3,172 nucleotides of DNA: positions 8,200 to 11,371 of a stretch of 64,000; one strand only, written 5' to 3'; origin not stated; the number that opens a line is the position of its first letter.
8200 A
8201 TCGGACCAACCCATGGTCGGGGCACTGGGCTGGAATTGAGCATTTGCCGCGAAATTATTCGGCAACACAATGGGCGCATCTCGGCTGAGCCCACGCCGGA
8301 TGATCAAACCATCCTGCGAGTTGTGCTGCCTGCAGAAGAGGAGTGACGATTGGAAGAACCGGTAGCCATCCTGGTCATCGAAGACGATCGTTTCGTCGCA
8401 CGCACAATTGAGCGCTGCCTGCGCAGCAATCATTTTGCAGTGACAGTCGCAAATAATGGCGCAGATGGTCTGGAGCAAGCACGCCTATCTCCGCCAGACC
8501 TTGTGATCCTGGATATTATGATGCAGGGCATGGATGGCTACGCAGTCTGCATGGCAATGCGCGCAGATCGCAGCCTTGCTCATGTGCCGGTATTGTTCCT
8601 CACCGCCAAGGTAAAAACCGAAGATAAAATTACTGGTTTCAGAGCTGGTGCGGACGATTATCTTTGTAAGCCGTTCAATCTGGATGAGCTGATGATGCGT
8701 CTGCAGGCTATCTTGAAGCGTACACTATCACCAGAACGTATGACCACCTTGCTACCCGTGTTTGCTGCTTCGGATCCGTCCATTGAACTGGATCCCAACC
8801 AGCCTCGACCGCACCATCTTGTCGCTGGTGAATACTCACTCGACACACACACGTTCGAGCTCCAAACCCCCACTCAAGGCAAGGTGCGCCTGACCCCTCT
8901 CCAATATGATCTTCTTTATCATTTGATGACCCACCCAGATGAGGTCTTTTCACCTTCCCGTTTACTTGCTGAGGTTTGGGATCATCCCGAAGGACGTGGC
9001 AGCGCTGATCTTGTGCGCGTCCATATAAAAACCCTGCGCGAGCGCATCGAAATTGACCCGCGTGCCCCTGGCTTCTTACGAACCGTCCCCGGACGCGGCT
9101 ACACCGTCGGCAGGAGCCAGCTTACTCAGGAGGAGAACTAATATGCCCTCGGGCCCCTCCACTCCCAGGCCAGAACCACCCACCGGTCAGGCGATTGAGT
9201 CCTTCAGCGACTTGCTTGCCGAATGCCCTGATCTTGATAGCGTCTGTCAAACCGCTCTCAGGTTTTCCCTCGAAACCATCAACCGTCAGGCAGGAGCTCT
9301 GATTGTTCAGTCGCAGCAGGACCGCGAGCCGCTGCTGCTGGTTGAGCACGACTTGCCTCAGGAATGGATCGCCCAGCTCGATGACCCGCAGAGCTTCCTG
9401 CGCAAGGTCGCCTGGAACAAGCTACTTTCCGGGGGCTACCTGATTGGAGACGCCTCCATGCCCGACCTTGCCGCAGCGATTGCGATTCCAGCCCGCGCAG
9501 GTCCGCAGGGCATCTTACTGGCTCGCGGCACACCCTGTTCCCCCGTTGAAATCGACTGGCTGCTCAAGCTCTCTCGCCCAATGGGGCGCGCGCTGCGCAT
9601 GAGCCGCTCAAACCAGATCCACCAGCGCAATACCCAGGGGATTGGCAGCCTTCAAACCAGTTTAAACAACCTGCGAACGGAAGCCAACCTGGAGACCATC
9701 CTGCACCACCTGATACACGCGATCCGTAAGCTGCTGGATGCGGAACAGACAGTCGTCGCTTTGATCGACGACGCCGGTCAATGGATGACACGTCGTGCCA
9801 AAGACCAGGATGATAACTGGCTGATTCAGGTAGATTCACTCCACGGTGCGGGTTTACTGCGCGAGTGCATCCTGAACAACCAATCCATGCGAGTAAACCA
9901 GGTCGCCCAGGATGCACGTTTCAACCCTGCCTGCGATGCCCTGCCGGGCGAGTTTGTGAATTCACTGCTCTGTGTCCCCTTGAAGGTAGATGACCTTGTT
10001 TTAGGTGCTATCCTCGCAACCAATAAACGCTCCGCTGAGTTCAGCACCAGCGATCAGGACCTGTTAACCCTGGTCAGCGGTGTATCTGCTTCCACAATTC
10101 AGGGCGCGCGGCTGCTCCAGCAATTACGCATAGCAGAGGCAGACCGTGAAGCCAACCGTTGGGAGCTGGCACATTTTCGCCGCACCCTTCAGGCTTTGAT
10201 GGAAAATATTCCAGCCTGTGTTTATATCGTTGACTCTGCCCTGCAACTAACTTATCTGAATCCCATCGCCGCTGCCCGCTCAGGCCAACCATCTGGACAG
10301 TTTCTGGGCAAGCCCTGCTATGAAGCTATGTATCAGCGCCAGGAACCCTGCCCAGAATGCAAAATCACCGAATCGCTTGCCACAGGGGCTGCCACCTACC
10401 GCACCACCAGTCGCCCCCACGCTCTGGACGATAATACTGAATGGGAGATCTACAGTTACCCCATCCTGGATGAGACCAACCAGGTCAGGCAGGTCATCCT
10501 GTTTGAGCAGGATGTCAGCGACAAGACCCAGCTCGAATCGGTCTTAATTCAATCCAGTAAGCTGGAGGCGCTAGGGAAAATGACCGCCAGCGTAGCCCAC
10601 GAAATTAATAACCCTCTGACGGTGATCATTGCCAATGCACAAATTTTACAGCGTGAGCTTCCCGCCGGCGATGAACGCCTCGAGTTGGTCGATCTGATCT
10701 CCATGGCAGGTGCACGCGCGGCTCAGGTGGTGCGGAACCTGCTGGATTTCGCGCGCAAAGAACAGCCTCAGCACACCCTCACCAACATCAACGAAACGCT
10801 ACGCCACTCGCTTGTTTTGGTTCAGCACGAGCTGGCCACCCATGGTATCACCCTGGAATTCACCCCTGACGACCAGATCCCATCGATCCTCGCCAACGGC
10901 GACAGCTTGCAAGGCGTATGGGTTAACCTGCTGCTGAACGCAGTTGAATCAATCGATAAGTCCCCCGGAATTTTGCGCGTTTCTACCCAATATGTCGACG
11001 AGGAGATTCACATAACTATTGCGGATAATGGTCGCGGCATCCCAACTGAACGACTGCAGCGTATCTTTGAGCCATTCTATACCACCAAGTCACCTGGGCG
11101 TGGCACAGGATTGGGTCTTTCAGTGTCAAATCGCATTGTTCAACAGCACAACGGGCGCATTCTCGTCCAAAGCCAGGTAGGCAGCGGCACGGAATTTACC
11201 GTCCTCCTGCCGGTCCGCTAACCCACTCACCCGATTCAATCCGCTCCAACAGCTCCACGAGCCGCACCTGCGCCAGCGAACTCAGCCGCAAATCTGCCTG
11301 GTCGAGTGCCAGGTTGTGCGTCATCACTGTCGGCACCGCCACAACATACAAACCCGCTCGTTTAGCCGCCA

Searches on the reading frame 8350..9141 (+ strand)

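Call 44: search_protein_families(library=pfam, max_evalue=0.001, proteins=[window:8350-9141:+])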
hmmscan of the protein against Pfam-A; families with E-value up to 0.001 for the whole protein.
window:8350-9141:+ (263 aa): 2 families
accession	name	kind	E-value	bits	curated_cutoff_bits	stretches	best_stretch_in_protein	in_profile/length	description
PF00072.30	Response_reg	-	6.6e-28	97.5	30.2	1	7-118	1-110/111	Response regulator receiver domain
PF00486.34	Trans_reg_C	-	6.6e-19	68.2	26.2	1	178-252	3-76/77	Transcriptional regulatory protein, C terminal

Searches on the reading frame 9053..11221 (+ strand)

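Call 44: search_protein_families(library=pfam, max_evalue=0.001, proteins=[window:9053-11221:+])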
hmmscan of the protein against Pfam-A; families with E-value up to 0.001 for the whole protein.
window:9053-11221:+ (722 aa): 8 families
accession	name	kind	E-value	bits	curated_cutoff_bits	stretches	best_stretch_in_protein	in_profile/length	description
PF02518.31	HATPase_c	-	3.9e-27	95.3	26.4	1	617-721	4-109/111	Histidine kinase-, DNA gyrase B-, and HSP90-like ATPase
PF00512.31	HisKA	-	5.7e-15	55.6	26.9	1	507-571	2-65/66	His Kinase A (phospho-acceptor) domain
PF13185.12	GAF_2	-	2.3e-14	54.2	28.6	1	211-349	2-135/136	GAF domain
PF01590.32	GAF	-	6.6e-13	49.8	22.4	1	212-343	1-127/133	GAF domain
PF08448.16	PAS_4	-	7.8e-10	39.4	23.1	1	384-491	2-108/110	PAS fold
PF13492.12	GAF_3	-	5.5e-07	30.5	27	1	212-348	1-126/129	GAF domain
PF13426.13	PAS_9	-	0.00059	20.5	27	0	388-490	2-103/103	PAS domain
PF14501.12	HATPase_c_5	-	0.00084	19.7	22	0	623-707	10-90/102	GHKL domain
